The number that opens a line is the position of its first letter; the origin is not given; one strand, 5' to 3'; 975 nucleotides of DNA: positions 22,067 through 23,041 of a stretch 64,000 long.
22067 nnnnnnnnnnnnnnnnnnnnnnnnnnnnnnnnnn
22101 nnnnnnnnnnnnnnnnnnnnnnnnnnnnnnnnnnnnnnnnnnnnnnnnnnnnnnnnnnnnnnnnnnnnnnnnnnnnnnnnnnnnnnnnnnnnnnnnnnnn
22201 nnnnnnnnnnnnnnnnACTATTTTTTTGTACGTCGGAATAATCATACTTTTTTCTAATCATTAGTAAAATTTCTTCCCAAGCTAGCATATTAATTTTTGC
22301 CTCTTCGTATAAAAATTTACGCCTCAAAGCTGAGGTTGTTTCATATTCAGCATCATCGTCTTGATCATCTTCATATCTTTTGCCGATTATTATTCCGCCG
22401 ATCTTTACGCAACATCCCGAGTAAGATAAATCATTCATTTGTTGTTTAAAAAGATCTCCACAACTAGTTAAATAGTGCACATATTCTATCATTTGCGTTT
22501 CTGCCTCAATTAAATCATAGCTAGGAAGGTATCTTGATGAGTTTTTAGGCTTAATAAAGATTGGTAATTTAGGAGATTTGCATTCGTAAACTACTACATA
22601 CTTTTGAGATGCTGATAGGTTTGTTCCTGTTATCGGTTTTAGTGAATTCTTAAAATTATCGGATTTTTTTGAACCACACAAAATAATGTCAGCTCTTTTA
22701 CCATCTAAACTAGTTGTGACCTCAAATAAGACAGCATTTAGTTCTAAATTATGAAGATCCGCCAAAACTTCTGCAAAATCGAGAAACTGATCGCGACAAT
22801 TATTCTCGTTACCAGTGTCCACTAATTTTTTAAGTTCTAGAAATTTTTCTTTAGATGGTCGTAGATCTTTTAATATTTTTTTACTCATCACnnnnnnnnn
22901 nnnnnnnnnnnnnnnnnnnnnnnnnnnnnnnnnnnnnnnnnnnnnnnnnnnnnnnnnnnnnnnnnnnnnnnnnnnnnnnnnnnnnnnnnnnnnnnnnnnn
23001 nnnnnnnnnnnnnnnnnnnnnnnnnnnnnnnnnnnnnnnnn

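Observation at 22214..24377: Candidate novel three-gene defence operon: MNT-HEPN fusion, LamG-like protein and a truncated stand-alone Shedu-type nuclease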

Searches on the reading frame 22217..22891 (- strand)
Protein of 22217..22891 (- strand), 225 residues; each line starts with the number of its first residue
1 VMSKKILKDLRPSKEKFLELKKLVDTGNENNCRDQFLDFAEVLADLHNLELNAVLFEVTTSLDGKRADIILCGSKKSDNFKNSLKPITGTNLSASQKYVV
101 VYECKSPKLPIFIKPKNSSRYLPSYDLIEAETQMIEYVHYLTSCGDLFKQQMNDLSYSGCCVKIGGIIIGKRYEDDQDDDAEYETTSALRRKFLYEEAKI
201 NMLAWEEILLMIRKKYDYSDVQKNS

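Call 3: search_protein_families(library=pfam, proteins=[window:22217-22891:-], max_evalue=1)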
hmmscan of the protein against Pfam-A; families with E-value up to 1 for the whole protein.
window:22217-22891:- (225 aa): 1 family
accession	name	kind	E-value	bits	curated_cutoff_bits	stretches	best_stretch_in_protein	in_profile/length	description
PF14082.12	SduA_C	-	1.1e-06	29.3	27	1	29-207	4-157/159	Shedu protein SduA, C-terminal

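Call 4: search_protein_families(library=padloc, proteins=[window:22217-22891:-], max_evalue=1)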
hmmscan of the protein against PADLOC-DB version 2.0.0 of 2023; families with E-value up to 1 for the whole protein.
window:22217-22891:- (225 aa): 1 family
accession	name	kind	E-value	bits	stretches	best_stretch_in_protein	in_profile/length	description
PDLC00385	SduA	-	0.00076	16.9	1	96-142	200-248/319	DUF4263 domain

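Call 5: search_protein_families(library=ncbifam, proteins=[window:22217-22891:-], max_evalue=1)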
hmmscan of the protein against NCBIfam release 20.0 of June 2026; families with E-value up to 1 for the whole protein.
window:22217-22891:- (225 aa): 0 families

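Call 9: find_homologous_proteins(query=window:22217-22891:-, max_evalue=0.01)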
Query window:22217-22891:- (225 aa): 5 proteins with E <= 0.01 among 254 candidates.
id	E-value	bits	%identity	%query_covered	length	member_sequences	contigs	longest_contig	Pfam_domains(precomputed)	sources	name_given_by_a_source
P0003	3.2e-144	496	100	100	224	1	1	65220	PF14082.13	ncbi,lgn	-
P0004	2.3e-106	372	78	99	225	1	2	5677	PF14082.13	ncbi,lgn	-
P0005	5.7e-106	371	80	93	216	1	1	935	PF14082.13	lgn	-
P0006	7.6e-5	41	33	50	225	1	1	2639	-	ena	-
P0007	5.7e-4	38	29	88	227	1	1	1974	-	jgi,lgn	jgi:hypothetical protein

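Call 10: find_encoding_contigs(protein=P0004, flank=6000)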
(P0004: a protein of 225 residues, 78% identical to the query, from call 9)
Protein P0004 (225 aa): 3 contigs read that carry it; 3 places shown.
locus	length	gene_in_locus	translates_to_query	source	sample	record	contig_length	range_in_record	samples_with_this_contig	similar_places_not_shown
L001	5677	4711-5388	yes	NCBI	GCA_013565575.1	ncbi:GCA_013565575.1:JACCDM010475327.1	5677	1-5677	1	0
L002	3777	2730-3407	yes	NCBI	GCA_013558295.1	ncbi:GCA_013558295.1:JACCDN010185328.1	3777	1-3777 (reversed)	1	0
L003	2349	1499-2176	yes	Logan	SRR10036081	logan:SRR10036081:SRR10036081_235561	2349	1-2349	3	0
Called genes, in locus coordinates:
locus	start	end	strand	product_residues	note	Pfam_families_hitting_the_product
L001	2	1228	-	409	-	?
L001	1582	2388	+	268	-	PF09407:AbiEi_1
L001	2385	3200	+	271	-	PF08843:AbiEii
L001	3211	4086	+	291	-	PF01909:NTP_transf_2 (faint), PF18765:Polbeta (weak), PF05168:HEPN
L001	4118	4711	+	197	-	-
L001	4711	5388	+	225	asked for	PF14082:SduA_C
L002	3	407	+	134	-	?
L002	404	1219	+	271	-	PF08843:AbiEii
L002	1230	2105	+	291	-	PF01909:NTP_transf_2 (faint), PF18765:Polbeta (weak), PF05168:HEPN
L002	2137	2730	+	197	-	-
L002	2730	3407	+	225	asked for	PF14082:SduA_C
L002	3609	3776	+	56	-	?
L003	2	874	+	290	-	?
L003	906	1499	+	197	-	-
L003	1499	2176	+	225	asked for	PF14082:SduA_C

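Call 11: find_encoding_contigs(protein=P0006, flank=6000)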
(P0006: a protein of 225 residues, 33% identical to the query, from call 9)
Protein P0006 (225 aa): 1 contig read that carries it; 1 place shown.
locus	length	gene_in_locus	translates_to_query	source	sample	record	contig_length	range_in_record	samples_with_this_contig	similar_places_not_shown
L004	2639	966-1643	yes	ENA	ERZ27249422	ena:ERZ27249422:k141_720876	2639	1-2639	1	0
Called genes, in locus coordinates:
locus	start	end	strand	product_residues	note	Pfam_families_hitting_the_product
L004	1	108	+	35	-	?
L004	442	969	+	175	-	-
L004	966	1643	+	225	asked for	-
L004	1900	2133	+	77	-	PF07927:HicA_toxin (weak)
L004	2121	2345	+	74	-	PF15919:HicB_lk_antitox, PF15970:HicB-like_2 (weak)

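Call 12: find_encoding_contigs(protein=P0007, flank=6000)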
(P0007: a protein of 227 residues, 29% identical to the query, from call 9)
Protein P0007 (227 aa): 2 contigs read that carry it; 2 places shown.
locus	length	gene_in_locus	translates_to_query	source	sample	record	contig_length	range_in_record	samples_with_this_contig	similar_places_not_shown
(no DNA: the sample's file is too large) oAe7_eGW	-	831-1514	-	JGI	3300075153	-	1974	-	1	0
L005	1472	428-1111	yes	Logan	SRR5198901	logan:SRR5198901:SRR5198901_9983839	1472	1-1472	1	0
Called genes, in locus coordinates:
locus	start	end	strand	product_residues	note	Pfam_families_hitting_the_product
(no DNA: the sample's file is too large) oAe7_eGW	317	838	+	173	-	-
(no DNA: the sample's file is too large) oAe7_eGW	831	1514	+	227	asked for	-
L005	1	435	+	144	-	?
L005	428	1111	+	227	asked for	-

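Call 32: search_solved_structures(query=A2, max_evalue=10, show_alignments=2)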
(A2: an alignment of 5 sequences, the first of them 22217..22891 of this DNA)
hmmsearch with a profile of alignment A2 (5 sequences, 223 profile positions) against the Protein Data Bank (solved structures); distinct sequences matched with E-value up to 10: 0.

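Call 43: predict_structure(alignment_id=A2)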
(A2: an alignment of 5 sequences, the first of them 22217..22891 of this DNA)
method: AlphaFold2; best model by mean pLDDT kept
length: 225 residues; sequences in the alignment: 5
mean_pLDDT: 55.4   pTM: 0.58
mean pLDDT of the five models: 55.4, 41.3, 35.1, 34.2, 34.0
residues with pLDDT >= 90: 0; 70-90: 57; 50-70: 81; < 50: 87
segments of 3 or more residues with pLDDT < 50: 1-9, 49-99, 141-164, 223-225
pLDDT, mean of each block of 10 residues (from residue 1): 36 81 77 65 56 33 36 32 27 40 64 78 70 58 42 34 55 63 66 57 76 79 45
secondary structure, 60 per line:
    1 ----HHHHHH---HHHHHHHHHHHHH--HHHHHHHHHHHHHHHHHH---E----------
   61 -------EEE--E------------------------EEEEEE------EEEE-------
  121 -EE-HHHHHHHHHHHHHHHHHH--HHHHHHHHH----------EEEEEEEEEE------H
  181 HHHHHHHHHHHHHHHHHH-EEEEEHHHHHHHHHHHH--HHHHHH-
elements in order: H5-10 H14-26 H29-46 E68-70 E98-103 E110-113 H125-142 H145-153 E164-173 H180-198 E200-204 H205-216 H219-224

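Call 62: search_protein_families(library=pfam, proteins=[L004:442-966:+], max_evalue=0.1)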
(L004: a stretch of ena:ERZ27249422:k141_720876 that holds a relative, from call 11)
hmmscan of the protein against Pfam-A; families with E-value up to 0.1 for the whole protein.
L004:442-966:+ (175 aa): 0 families

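Call 66: search_solved_structures(query=A5, max_evalue=10, show_alignments=3)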
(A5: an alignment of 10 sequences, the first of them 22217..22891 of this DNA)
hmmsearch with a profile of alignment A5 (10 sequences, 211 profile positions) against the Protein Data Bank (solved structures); distinct sequences matched with E-value up to 10: 0.

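Call 69: fold_search(model_id=the predicted structure, library=pdb)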
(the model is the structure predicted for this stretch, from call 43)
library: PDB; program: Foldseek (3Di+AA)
matches with E <= 10: 155; with E <= 0.001: 3
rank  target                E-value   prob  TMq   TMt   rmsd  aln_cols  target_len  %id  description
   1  8ti9_B                6.6e-05  1.00  0.46  0.54   9.8       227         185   14  CryoEM structure of octamer assembly of Shedu nuclease domain from Bacillus cereus (released 2024-07-31)
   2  8ti9_C                9.7e-05  1.00  0.52  0.61   8.6       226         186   14  CryoEM structure of octamer assembly of Shedu nuclease domain from Bacillus cereus (released 2024-07-31)
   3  8ti8_A                6.9e-04  1.00  0.50  0.49   9.3       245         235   15  CryoEM structure of Shedu from Bacillus cereus (released 2024-07-31)
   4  8ti9_A                1.7e-03  1.00  0.49  0.53   8.2       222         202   14  CryoEM structure of octamer assembly of Shedu nuclease domain from Bacillus cereus (released 2024-07-31)
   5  8ti8_D                1.8e-03  1.00  0.49  0.44   8.6       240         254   13  CryoEM structure of Shedu from Bacillus cereus (released 2024-07-31)
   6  8ps5_A                1.4e-02  0.97  0.49  0.29  11.9       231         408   17  Escherichia coli SduA complex bound to DNA (released 2025-01-22)
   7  8ps4_A                2.1e-02  0.91  0.46  0.28  12.4       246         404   17  Escherichia coli SduA complex (released 2025-01-22)
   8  1fok_A                4.5e-01  0.25  0.35  0.17   9.6       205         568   13  STRUCTURE OF RESTRICTION ENDONUCLEASE FOKI BOUND TO DNA (released 1997-12-03)
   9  4dav_A                7.1e-01  0.12  0.26  0.26   7.7       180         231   10  The structure of Pyrococcus Furiosus SfsA in complex with DNA (released 2014-10-01)
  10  1j24                  1.1e+00  0.08  0.19  0.28   9.5       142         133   11  Crystal structure of archaeal XPF/Mus81 homolog, Hef from Pyrococcus furiosus, nuclease domain, Ca cocrystal (released 2003-04-22)
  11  4m6w_B                1.1e+00  0.04  0.15  0.16  14.1       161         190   10  Crystal structure of the C-terminal segment of FANCM in complex with FAAP24 (released 2013-10-02)
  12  7uu3_A                1.3e+00  0.06  0.18  0.12   8.4       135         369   16  Crystal structure of APOBEC3G complex with 3'overhangs RNA-Complex (released 2023-01-11)
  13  7w6b                  1.4e+00  0.04  0.18  0.07  14.4       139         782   14  Crystal Structure of PitA from pilus islet-2 of Streptococcus oralis (released 2022-06-01)
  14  5jj4_B                1.5e+00  0.06  0.18  0.09   7.1       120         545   13  Crystal Structure of a Variant Human Activation-induced Deoxycytidine Deaminase as an MBP fusion protein (released 2016-06-29)
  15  4p0q_A                1.6e+00  0.06  0.19  0.16   9.3       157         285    9  Crystal structure of Human Mus81-Eme1 in complex with 5'-flap DNA (released 2014-05-28)
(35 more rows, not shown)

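Call 72: find_related_loci(query=A5, collection=genome_contigs, flank=10000)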
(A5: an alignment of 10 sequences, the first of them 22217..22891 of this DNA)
Query A5 (225 aa) in genome_contigs; peptide patterns used: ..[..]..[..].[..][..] (x = any residue, [..] = any of these).
37 stretches matched a pattern; 2 encode a relative of the query (tblastn E <= 1e-3); 2 distinct loci.
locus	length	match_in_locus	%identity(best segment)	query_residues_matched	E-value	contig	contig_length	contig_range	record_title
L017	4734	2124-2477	29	96-208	8e-9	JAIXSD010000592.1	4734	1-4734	MAG: Rubrivivax sp. isolate C4_MAG_00088 pond_C4_MAG_00088_000000000514, whole genome shotgun sequence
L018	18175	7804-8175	30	87-214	2e-11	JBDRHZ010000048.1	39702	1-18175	MAG: Patescibacteria group bacterium isolate MEGAHIT-group-1.556 k141_1645768, whole genome shotgun sequence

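Call 82: search_protein_families(library=padloc, proteins=[L001:1582-2385:+, L001:2385-3197:+], max_evalue=0.01)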
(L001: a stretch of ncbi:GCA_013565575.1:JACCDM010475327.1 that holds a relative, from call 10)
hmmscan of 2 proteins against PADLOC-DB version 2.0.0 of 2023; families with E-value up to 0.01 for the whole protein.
L001:1582-2385:+ (268 aa): 24 families
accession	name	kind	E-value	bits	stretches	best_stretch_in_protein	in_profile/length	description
PDLC02282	AbiEi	-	2.8e-83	277.3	1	3-267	2-259/260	AbiEi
PDLC02266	AbiEi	-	1.9e-80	268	1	3-268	2-258/258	AbiEi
PDLC02252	AbiEi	-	2.1e-58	196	1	3-268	2-259/259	AbiEi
PDLC02267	AbiEi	-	5.9e-26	89.4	1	5-265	7-245/252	AbiEi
PDLC02276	AbiEi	-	3.5e-14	50.9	1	31-222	29-217/270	AbiEi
PDLC02270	AbiEi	-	3.9e-12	43.8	1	19-214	13-211/265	AbiEi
PDLC02271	AbiEi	-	9.6e-12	42.6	1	9-236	14-237/263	AbiEi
PDLC02269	AbiEi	-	1.3e-11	42.3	1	25-216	18-197/251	AbiEi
PDLC02287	AbiEi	-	1.5e-10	39.1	1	19-215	13-196/253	AbiEi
PDLC02273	AbiEi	-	4.8e-10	37.8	1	43-193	41-189/205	AbiEi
PDLC02265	AbiEi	-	8.2e-08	30.2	1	37-198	30-185/198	AbiEi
PDLC02268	AbiEi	-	1.9e-07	28.8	1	33-201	23-193/204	AbiEi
PDLC02242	AbiEi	-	1.5e-06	26.1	1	26-200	21-197/207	AbiEi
PDLC02275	AbiEi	-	2.7e-06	25.6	1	27-194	20-169/184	AbiEi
PDLC02225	AbiEi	-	5e-06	24.4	1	39-196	35-180/198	AbiEi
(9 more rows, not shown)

L001:2385-3197:+ (271 aa): 27 families (the best 25 are shown)
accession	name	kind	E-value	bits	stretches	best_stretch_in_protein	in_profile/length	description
PDLC02294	AbiEii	-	1.2e-91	305.1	1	1-271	1-260/260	AbiEii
PDLC02304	AbiEii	-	1.4e-30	105.2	1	19-233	18-235/260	AbiEii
PDLC02305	AbiEii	-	4e-19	67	1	20-208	20-214/306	AbiEii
PDLC02323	AbiEii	-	1.2e-18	65.6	1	20-236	17-230/248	AbiEii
PDLC02317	AbiEii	-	8.7e-17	59.1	2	20-78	19-76/396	AbiEii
PDLC02318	AbiEii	-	5.9e-16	56.7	1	25-215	23-213/280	AbiEii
PDLC02307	AbiEii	-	4.9e-15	53.9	1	39-195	17-155/219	AbiEii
PDLC02321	AbiEii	-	3.7e-14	51.1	2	11-75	11-72/296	AbiEii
PDLC02296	AbiEii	-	2.4e-13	47.9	2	18-74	20-73/282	AbiEii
PDLC02292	AbiEii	-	4.4e-13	47.7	1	20-131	26-135/283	AbiEii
PDLC02303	AbiEii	-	6.1e-13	46.8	1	21-207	19-203/249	AbiEii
PDLC02290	AbiEii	-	7.5e-12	43.3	1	44-188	24-163/290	AbiEii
PDLC02330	AbiEii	-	1.3e-11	42.6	1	32-188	14-162/219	AbiEii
PDLC02328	AbiEii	-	5.1e-11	40.9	1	42-187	12-144/203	AbiEii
PDLC02293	AbiEii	-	5.7e-11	40.4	2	25-74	23-69/270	AbiEii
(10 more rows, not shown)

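Call 109: find_related_loci(query=A5, collection=viral_contigs, flank=6000)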
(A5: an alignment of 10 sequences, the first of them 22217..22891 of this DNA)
Query A5 (225 aa) in viral_contigs; peptide patterns used: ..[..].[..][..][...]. (x = any residue, [..] = any of these).
17 stretches matched a pattern, but none encodes a relative of the query by tblastn (E <= 1e-3).

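Call 111: search_dna_similar(query=window:22217-22891:-, collection=plasmids, mode=protein, max_evalue=0.001, max_rows=15)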
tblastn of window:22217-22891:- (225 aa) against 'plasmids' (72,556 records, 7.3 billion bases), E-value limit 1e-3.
No match.

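Call 122: search_protein_families(library=phrogs, proteins=[window:22217-22891:-, L004:442-966:+, L018:7040-7564:+], max_evalue=0.01)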
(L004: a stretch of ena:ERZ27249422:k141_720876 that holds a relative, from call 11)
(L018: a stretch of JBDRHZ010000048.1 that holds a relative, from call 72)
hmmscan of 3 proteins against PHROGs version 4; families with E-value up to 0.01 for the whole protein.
window:22217-22891:- (225 aa): 0 families

L004:442-966:+ (175 aa): 0 families

L018:7040-7564:+ (175 aa): 0 families
